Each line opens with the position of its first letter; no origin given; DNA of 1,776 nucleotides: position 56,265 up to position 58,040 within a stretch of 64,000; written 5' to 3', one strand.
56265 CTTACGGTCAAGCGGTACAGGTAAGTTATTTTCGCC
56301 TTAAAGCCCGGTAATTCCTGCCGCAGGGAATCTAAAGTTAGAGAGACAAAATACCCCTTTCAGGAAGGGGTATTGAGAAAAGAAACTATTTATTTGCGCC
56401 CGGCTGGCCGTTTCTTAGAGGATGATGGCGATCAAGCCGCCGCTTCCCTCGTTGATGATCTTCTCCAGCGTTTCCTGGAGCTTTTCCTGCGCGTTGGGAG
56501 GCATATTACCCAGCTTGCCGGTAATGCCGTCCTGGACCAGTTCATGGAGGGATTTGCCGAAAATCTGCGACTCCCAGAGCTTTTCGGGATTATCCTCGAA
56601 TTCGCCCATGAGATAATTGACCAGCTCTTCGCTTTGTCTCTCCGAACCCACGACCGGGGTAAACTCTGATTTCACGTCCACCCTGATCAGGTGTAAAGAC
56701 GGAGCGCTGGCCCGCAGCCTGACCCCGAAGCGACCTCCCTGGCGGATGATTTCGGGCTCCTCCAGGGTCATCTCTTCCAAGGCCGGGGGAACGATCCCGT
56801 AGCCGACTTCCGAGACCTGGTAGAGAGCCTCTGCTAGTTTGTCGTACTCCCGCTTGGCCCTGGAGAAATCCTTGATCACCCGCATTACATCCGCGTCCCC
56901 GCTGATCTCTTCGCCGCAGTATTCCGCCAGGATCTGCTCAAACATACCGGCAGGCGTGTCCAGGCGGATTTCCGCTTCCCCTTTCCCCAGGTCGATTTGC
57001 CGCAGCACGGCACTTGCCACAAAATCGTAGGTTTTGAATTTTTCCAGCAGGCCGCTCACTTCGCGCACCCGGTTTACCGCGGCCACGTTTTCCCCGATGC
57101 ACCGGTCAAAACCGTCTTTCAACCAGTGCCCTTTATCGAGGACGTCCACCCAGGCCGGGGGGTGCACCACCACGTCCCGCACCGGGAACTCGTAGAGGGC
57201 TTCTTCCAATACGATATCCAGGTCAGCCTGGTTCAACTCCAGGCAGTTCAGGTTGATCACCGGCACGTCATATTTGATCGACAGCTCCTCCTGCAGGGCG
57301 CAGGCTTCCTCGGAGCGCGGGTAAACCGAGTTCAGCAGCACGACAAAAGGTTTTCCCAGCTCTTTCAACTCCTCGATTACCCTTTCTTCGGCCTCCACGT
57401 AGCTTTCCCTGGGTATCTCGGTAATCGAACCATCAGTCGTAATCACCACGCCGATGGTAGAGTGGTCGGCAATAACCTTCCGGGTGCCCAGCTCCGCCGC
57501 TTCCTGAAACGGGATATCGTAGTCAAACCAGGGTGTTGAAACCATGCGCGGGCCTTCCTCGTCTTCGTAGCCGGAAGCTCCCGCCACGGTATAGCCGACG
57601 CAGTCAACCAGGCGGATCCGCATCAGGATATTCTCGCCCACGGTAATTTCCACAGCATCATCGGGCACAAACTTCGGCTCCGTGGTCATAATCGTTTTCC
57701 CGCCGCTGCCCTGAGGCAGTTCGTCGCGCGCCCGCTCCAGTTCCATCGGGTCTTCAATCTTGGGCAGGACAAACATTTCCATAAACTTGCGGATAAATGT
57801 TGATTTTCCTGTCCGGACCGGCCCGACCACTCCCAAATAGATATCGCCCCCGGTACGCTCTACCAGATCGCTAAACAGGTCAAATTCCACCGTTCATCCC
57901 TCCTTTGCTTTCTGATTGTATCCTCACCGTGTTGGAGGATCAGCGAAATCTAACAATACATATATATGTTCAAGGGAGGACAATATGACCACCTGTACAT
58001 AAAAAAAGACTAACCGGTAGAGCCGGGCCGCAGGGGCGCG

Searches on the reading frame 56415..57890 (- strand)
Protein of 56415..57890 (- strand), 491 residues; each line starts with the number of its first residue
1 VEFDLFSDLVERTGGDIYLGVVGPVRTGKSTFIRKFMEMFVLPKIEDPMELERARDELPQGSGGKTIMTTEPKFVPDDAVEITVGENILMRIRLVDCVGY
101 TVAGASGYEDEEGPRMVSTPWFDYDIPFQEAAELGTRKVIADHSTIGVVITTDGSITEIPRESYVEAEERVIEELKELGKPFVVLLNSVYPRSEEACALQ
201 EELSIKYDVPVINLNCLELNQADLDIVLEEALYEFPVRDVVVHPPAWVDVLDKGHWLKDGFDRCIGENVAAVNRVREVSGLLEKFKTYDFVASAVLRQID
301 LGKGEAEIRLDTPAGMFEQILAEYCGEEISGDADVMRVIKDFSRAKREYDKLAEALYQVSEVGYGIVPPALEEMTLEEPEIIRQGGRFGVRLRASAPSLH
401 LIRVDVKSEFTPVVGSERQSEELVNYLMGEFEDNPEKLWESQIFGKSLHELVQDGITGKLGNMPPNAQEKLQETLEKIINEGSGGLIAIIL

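Call 63: search_protein_families(library=pfam, proteins=[window:56415-57890:-], max_evalue=0.00001)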
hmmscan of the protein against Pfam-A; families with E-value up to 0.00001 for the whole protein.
window:56415-57890:- (491 aa): 3 families
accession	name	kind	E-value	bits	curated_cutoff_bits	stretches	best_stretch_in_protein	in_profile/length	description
PF09547.16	SpoIVA_ATPase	-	4.6e-113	376.9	26.6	1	2-236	3-237/237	Stage IV sporulation protein A, ATPase domain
PF20438.3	SpoIVA_middle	-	1.9e-61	207.7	25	1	237-415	1-179/179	Stage IV sporulation protein A, middle domain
PF20439.3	SpoIVA_C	-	4e-34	117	25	1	416-491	1-76/76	Sporulation stage IV protein A, C-terminal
